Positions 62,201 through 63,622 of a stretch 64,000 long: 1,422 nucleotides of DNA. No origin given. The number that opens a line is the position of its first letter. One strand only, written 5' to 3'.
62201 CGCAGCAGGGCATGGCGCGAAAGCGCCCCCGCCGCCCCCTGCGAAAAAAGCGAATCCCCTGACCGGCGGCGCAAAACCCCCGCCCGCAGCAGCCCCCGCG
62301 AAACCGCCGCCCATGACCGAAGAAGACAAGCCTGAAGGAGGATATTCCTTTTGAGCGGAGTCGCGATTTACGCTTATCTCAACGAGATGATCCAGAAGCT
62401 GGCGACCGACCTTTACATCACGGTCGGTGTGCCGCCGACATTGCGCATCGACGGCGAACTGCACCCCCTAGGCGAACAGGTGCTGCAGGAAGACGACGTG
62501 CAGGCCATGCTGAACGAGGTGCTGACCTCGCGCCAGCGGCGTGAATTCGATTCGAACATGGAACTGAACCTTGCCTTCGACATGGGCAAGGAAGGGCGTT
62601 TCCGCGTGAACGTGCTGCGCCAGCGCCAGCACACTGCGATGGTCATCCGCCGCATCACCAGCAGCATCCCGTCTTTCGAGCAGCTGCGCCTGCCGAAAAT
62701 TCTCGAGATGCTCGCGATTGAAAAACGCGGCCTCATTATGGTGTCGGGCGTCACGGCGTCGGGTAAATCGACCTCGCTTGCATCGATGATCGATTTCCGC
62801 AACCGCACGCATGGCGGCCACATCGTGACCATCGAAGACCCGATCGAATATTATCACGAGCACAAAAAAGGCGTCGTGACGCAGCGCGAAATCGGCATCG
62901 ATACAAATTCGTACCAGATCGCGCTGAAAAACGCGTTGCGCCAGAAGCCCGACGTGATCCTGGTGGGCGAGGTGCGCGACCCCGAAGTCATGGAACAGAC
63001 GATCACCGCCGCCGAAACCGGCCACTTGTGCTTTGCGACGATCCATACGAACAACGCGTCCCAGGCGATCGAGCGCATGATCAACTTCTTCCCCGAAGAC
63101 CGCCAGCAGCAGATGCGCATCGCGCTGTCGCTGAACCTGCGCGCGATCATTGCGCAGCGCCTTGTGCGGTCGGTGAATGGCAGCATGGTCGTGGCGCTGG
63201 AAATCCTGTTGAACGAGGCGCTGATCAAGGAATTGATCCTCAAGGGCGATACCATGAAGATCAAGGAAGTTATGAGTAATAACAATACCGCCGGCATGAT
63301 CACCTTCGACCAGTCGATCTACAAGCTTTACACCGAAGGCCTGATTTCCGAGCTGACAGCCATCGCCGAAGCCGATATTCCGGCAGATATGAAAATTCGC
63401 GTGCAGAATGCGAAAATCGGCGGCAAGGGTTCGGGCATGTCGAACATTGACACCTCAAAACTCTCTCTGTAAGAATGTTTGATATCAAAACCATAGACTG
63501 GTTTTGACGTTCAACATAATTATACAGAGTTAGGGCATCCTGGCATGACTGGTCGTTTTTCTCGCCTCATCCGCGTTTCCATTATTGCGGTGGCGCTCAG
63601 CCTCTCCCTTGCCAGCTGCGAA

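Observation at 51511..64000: PilT/PilU-equipped type IV pilus-like cluster with non-canonical core and no pilin gene, in an alphaproteobacterium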

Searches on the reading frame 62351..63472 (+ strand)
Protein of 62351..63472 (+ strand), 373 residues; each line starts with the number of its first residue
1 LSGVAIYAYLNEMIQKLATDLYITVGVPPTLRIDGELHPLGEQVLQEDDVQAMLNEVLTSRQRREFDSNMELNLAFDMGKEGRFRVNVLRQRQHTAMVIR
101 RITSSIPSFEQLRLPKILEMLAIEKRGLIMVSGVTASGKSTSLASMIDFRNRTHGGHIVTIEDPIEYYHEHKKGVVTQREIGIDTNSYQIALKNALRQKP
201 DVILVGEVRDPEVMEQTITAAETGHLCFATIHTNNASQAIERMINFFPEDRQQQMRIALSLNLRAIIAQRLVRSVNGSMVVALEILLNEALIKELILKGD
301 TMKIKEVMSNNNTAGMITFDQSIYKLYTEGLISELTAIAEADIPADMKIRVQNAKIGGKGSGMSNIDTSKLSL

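Call 3: search_protein_families(library=pfam, proteins=[window:62351-63472:+], max_evalue=0.01)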
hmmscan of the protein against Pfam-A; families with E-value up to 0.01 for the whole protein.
window:62351-63472:+ (373 aa): 1 family
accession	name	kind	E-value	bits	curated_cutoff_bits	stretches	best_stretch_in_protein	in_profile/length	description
PF00437.27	T2SSE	-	8.8e-45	153.4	24.9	1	10-275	16-281/370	Type II/IV secretion system protein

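Call 5: search_protein_families(library=ncbifam, proteins=[window:62351-63472:+], max_evalue=0.01)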
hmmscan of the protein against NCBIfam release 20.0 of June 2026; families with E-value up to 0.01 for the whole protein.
window:62351-63472:+ (373 aa): 17 families
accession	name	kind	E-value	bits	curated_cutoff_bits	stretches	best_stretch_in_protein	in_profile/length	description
TIGR01420.1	pilT_fam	subfamily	4.7e-125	417.4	319.1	1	7-345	3-342/343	PilT/PilU family type 4a pilus ATPase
TIGR02525.1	plasmid_TraJ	equivalog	2.1e-42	145.4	368.3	1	73-338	91-364/372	plasmid transfer ATPase TraJ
NF041000.1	ATPase_ComGA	equivalog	1.6e-37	129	300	1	80-273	78-266/267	competence type IV pilus ATPase ComGA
TIGR02524.1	dot_icm_DotB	equivalog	1.4e-36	126.4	463.3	1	18-334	18-347/358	Dot/Icm type IV secretion system ATPase DotB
TIGR02533.1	type_II_gspE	equivalog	1.8e-33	116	630.25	1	118-276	235-383/486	type II secretion system ATPase GspE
TIGR02538.1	type_IV_pilB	equivalog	6.4e-33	114.2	675.65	1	64-294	250-473/564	type IV-A pilus assembly ATPase PilB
NF007755.0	PRK10436.1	equivalog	7.9e-31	107.2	617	1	10-274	93-357/465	type II secretion system protein GspE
NF053534.1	T4PilAsmATPsTfpB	equivalog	1.7e-26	92.8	850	1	106-275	312-475/584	type IV pilus assembly ATPase TfpB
NF058587.1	archaellum_moto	equivalog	1.5e-18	66.9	550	1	121-244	270-394/527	archaellum flagellar ATPase motor FlaI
TIGR02782.1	TrbB_P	equivalog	5.4e-17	62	304.55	1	122-259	132-268/303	P-type conjugative transfer ATPase TrbB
TIGR02788.1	VirB11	equivalog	1.5e-16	60.3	249.95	1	121-250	139-269/308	P-type DNA transfer ATPase VirB11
TIGR03819.1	heli_sec_ATPase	hypoth_equivalog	1.6e-15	57.1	373.15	1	116-241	169-295/340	TadA family conjugal transfer-associated ATPase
NF010407.0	PRK13833.1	subfamily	3.5e-15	56.2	499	1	122-264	140-280/323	conjugal transfer protein TrbB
NF010469.0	PRK13894.1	subfamily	9.1e-14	51.5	508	1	122-247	145-268/320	conjugal transfer ATPase TrbB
NF053672.1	bindosome_BasE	exception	4.1e-09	35.7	1000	1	124-259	268-404/512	bindosome assembly system ATPase subunit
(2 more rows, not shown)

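Call 7: find_encoding_contigs(protein=window:62351-63472:+, flank=10000, max_places=6)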
Protein window:62351-63472:+ (373 aa): no gene with exactly this product is on record in the collection.

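Call 13: find_related_loci(query=window:62351-63472:+, collection=genome_contigs, flank=10000)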
Query window:62351-63472:+ (373 aa) in genome_contigs; peptide patterns used: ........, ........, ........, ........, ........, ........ (x = any residue, [..] = any of these).
333 stretches matched a pattern; 272 encode a relative of the query (tblastn E <= 1e-3); the best 80 are kept; 78 distinct loci.
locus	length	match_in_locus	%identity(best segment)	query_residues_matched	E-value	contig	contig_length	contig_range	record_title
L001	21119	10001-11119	98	1-373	0e+0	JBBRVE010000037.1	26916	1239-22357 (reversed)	MAG: Bdellovibrionales bacterium isolate La3_metabat2.091 La3_metabat2.091_K_3825785_L_26916_cov_13.0014, whole genome s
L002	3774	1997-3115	93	1-373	0e+0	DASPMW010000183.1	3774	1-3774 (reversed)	MAG TPA_asm: Patescibacteria group bacterium isolate SMAG_U12103 k141_209843, whole genome shotgun sequence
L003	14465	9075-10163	92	1-373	0e+0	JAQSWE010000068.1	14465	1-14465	MAG: Alphaproteobacteria bacterium isolate C_No_T20_C_bin.40 scaffold_5919, whole genome shotgun sequence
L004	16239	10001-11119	84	1-373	0e+0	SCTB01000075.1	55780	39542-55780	MAG: Alphaproteobacteria bacterium isolate FW300_bin.31 FW300_bin.31-65228, whole genome shotgun sequence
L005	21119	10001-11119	85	1-373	0e+0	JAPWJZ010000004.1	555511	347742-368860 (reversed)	MAG: Micavibrio sp. isolate Chal_Metagen_Bin5 10126, whole genome shotgun sequence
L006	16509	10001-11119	84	1-373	0e+0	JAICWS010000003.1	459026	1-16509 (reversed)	MAG: Alphaproteobacteria bacterium isolate LS_FP_2_bin.61 k141_670790_length_459026_cov_24.5189, whole genome shotgun se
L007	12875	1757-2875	85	1-373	0e+0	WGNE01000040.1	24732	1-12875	MAG: Alphaproteobacteria bacterium isolate RI_263 c_000000075635, whole genome shotgun sequence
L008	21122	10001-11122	82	1-373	0e+0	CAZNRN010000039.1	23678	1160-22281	MAG TPA_asm: uncultured Micavibrio sp. isolate binchicken_co199_124 genome assembly, contig: NODE_1654_length_23678_cov_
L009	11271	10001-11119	81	1-373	0e+0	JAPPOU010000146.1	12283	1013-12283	MAG: Alphaproteobacteria bacterium isolate SB9155_S4_bin_4 NODE_1064_length_12283_cov_10.1415, whole genome shotgun sequ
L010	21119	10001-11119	79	1-373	0e+0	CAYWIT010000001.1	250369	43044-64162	MAG TPA_asm: uncultured Rhodospirillaceae bacterium isolate SRP263991_co5_116 genome assembly, contig: NODE_56_length_25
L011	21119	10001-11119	94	1-373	0e+0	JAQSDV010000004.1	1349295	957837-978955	MAG: bacterium isolate D1-2020 MAG006 NODE_2_length_1349295_cov_27.895650, whole genome shotgun sequence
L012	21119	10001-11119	79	1-373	0e+0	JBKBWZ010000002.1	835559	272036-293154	MAG: Alphaproteobacteria bacterium isolate 21H_022.bin.44 NODE_3_length_835559_cov_9.415329, whole genome shotgun sequen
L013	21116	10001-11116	80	1-373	0e+0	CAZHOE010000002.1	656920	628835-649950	MAG TPA_asm: uncultured Micavibrio sp. isolate SRP062349_co2_98 genome assembly, contig: NODE_6_length_656920_cov_25.334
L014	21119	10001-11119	78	1-373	0e+0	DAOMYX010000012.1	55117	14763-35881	MAG TPA_asm: Alphaproteobacteria bacterium isolate AMR_MDS_5615 NODE_228_length_55117_cov_21.187806, whole genome shotgu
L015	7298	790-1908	79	1-373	0e+0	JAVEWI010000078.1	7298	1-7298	MAG: Bdellovibrionales bacterium isolate BF4_141 NODE_34866_length_7298_cov_3.801562_Biofilm4, whole genome shotgun sequ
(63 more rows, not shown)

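Call 16: search_protein_families(library=pfam, proteins=[L001:11195-12994:+, L001:13010-13837:+, L001:13837-14622:+, L001:14647-15756:+, L001:16221-17060:+, L001:17186-18826:+, L001:18938-20335:+, L001:15572-15886:+], max_evalue=0.01)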
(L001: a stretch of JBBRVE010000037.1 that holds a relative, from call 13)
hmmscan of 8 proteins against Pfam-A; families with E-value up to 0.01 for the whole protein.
L001:11195-12994:+ (599 aa): 1 family
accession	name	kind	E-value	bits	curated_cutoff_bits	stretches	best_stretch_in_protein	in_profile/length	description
PF00263.26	Secretin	-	4.7e-34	117.8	27.5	1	385-574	3-168/169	Bacterial type II and III secretion system protein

L001:13010-13837:+ (275 aa): 0 families

L001:13837-14622:+ (261 aa): 0 families

L001:14647-15756:+ (369 aa): 3 families
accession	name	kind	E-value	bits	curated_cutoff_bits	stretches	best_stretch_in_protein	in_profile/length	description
PF12833.13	HTH_18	-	1.2e-21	77.2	33.6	1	276-355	1-80/80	Helix-turn-helix domain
PF00165.29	HTH_AraC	-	6.9e-11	42.4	26.6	1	322-354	11-42/42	Bacterial regulatory helix-turn-helix proteins, AraC family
PF13545.12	HTH_Crp_2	-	0.0044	17.4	27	0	269-292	21-44/70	Crp-like helix-turn-helix domain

L001:16221-17060:+ (279 aa): 1 family
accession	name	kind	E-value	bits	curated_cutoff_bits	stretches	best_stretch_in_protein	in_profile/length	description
PF07963.17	N_methyl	-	5.1e-08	32.6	21.2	1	5-30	2-27/27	Prokaryotic N-terminal methylation motif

L001:17186-18826:+ (546 aa): 1 family
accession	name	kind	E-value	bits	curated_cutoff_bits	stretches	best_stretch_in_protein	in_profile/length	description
PF07963.17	N_methyl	-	0.0031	17.5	21.2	1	30-51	5-26/27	Prokaryotic N-terminal methylation motif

L001:18938-20335:+ (465 aa): 1 family
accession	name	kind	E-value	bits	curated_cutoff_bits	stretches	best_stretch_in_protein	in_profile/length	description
PF07963.17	N_methyl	-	1.4e-05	24.9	21.2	1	15-40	2-27/27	Prokaryotic N-terminal methylation motif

L001:15572-15886:+ (104 aa): 0 families

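Call 37: search_protein_families(library=ncbifam, proteins=[L001:11195-12994:+, L001:13010-13837:+, L001:13837-14622:+, L001:16221-17060:+, L001:17186-18826:+, L001:18938-20335:+], max_evalue=1)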
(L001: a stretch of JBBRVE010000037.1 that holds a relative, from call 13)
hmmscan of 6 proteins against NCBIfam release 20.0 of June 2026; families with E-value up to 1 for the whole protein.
L001:11195-12994:+ (599 aa): 9 families
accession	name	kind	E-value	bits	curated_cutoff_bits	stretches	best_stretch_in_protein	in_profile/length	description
TIGR02519.1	pilus_MshL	equivalog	1.3e-62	211.5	250.2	1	283-574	2-290/290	pilus (MSHA type) biogenesis protein MshL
TIGR02517.1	type_II_gspD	equivalog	1.6e-28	99.5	351.35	1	255-577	301-593/600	type II secretion system secretin GspD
TIGR02515.1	IV_pilus_PilQ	subfamily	7e-24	84.6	284.35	4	499-574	352-427/428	type IV pilus secretin PilQ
TIGR02516.1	type_III_yscC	equivalog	5.1e-22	78.1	238.45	1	299-575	218-462/463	type III secretion system outer membrane ring subunit SctC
NF042912.1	Amuc_1098_fam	equivalog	2.1e-20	72.4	750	2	420-574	640-796/805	Amuc_1098 family type IV pilus outer membrane protein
NF011873.0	PRK15346.1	equivalog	1.9e-18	66.4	524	2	499-574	419-494/499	EscC/YscC/HrcC family type III secretion system outer membrane ring protein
TIGR02520.1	pilus_B_mal_scr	equivalog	5.5e-17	61.5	287.65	1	281-555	238-498/513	PilN family type IVB pilus formation outer membrane protein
NF010083.0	PRK13568.1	equivalog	1.9e-14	53.3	554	1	501-575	344-418/419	DNA uptake porin HofQ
NF007851.2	PRK10560.1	exception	2.9e-14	52.7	598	2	506-575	341-410/412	DNA uptake porin HofQ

L001:13010-13837:+ (275 aa): 1 family
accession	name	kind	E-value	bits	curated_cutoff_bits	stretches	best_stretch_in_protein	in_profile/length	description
NF033858.1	ABC2_perm_RbbA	equivalog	0.78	7.5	1050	1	75-178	736-836/909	ribosome-associated ATPase/putative transporter RbbA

L001:13837-14622:+ (261 aa): 1 family
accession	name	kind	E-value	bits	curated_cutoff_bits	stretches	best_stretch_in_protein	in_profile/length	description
NF003421.0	PRK04860.1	equivalog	0.21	11.1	175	1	116-150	74-108/170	SprT family zinc-dependent metalloprotease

L001:16221-17060:+ (279 aa): 9 families
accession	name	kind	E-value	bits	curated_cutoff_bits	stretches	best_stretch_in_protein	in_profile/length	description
TIGR02532.1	IV_pilin_GFxxxE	domain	9.3e-06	25.3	16.3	1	7-29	1-23/24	prepilin-type N-terminal cleavage/methylation domain-containing protein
TIGR01710.1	typeII_sec_gspG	equivalog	4.4e-05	23.5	88.85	1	8-61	1-55/134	type II secretion system major pseudopilin GspG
TIGR01708.2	typeII_sec_gspH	equivalog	7.5e-05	22.8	80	1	7-31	1-25/169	type II secretion system minor pseudopilin GspH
NF007800.0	PRK10506.1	equivalog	0.00013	21.8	158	1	4-52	5-54/163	prepilin peptidase-dependent protein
NF007862.0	PRK10574.1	equivalog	0.00057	20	138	1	6-54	3-52/145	prepilin peptidase-dependent pilin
NF040999.1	pilin_ComGC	equivalog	0.0053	16.9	75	1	7-45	1-43/84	competence type IV pilus major pilin ComGC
NF041775.1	typeIV_PilA_Myxo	equivalog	0.019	15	400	1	4-27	7-30/214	type IV pilin protein PilA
NF041013.1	T4P_ComGE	equivalog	0.1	12.7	49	1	7-61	3-61/83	competence type IV pilus minor pilin ComGE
TIGR02596.1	TIGR02596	subfamily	0.11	12.5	70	1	10-33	1-25/196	Verru_Chthon cassette protein D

L001:17186-18826:+ (546 aa): 7 families
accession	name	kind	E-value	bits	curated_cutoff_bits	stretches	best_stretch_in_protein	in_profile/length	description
TIGR01710.1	typeII_sec_gspG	equivalog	0.00012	22.1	88.85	1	30-90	1-61/134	type II secretion system major pseudopilin GspG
TIGR01708.2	typeII_sec_gspH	equivalog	0.00078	19.5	80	1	30-76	2-45/169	type II secretion system minor pseudopilin GspH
TIGR02532.1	IV_pilin_GFxxxE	domain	0.0011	18.7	16.3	1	30-50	2-22/24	prepilin-type N-terminal cleavage/methylation domain-containing protein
TIGR02596.1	TIGR02596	subfamily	0.014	15.5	70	1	32-65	1-34/196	Verru_Chthon cassette protein D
NF007862.0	PRK10574.1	equivalog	0.016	15.3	138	1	30-60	5-35/145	prepilin peptidase-dependent pilin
NF041775.1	typeIV_PilA_Myxo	equivalog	0.059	13.3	400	1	30-80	11-61/214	type IV pilin protein PilA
NF007800.0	PRK10506.1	equivalog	0.14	12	158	0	30-71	9-50/163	prepilin peptidase-dependent protein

L001:18938-20335:+ (465 aa): 6 families
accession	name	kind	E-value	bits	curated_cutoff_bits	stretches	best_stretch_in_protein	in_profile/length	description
NF007862.0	PRK10574.1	equivalog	6e-05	23.2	138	1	16-52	3-39/145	prepilin peptidase-dependent pilin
TIGR02532.1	IV_pilin_GFxxxE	domain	7.4e-05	22.4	16.3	1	18-40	2-24/24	prepilin-type N-terminal cleavage/methylation domain-containing protein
TIGR01710.1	typeII_sec_gspG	equivalog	0.00075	19.5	88.85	1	18-78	1-61/134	type II secretion system major pseudopilin GspG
TIGR01708.2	typeII_sec_gspH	equivalog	0.00085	19.4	80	1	17-46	1-30/169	type II secretion system minor pseudopilin GspH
NF007800.0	PRK10506.1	equivalog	0.13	12.1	158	1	13-46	4-37/163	prepilin peptidase-dependent protein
NF041775.1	typeIV_PilA_Myxo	equivalog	0.24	11.3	400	1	15-41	8-34/214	type IV pilin protein PilA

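Call 46: search_solved_structures(query=A4, max_evalue=10)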
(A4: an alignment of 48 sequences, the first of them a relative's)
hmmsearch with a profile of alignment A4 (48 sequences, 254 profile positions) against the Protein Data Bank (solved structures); distinct sequences matched with E-value up to 10: 4.
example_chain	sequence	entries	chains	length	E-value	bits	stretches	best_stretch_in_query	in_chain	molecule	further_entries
9q1y_A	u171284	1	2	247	0.004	20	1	4-170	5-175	Phenol-soluble modulin export ABC transporter permease subunit PmtD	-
9q2n_A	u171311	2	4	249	0.0041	19.9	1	4-170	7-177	Phenol-soluble modulin export ABC transporter permease subunit PmtD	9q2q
9q2r_A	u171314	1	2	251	0.0042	19.9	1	4-170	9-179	Phenol-soluble modulin export ABC transporter permease subunit PmtD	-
6xjh_A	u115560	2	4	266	0.005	19.6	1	4-170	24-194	Phenol-soluble modulin export ABC transporter permease subunit PmtD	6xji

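Call 47: search_solved_structures(query=A5, max_evalue=10)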
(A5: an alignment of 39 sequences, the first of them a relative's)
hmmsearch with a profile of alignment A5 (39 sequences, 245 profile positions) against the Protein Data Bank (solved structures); distinct sequences matched with E-value up to 10: 3.
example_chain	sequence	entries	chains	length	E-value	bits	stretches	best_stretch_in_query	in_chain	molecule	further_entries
5w4d_A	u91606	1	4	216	0.11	15.1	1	103-207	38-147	P-granule scaffold protein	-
5w4a_A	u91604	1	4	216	0.12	15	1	103-207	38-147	P-granule scaffold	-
9hnh_A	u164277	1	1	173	0.34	13.5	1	175-238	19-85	Chains: A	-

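Call 84: list_cluster_members(proteins=[L001:11195-12991:+, L001:13837-14619:+, L001:14647-15753:+, L001:16221-17057:+])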
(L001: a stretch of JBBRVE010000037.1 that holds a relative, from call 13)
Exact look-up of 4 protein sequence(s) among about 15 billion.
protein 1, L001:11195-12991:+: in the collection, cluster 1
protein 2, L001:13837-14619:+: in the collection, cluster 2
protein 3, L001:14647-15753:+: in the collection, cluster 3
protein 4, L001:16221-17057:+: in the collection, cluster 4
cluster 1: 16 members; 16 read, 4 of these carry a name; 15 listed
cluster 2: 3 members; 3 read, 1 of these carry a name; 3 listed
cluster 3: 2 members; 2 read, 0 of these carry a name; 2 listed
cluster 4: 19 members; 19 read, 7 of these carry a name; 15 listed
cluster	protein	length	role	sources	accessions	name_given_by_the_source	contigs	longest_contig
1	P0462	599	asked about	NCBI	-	-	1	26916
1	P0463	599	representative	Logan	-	-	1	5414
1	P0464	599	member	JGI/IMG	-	general secretion pathway protein D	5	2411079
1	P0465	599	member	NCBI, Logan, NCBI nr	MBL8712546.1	MAG: hypothetical protein JNM12_06565 [Alphaproteobacteria bacterium] | hypothetical protein [Alphaproteobacteria bacterium]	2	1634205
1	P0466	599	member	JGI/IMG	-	MSHA biogenesis protein MshL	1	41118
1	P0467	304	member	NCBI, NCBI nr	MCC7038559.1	MAG: DUF4974 domain-containing protein [Alphaproteobacteria bacterium] | DUF4974 domain-containing protein [Alphaproteobacteria bacterium]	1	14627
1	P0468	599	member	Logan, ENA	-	-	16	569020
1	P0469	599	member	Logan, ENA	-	-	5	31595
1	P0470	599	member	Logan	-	-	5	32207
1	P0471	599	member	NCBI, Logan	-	-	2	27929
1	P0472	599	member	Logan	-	-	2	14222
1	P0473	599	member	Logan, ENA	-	-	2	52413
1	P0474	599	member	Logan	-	-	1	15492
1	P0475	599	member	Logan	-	-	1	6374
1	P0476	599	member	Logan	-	-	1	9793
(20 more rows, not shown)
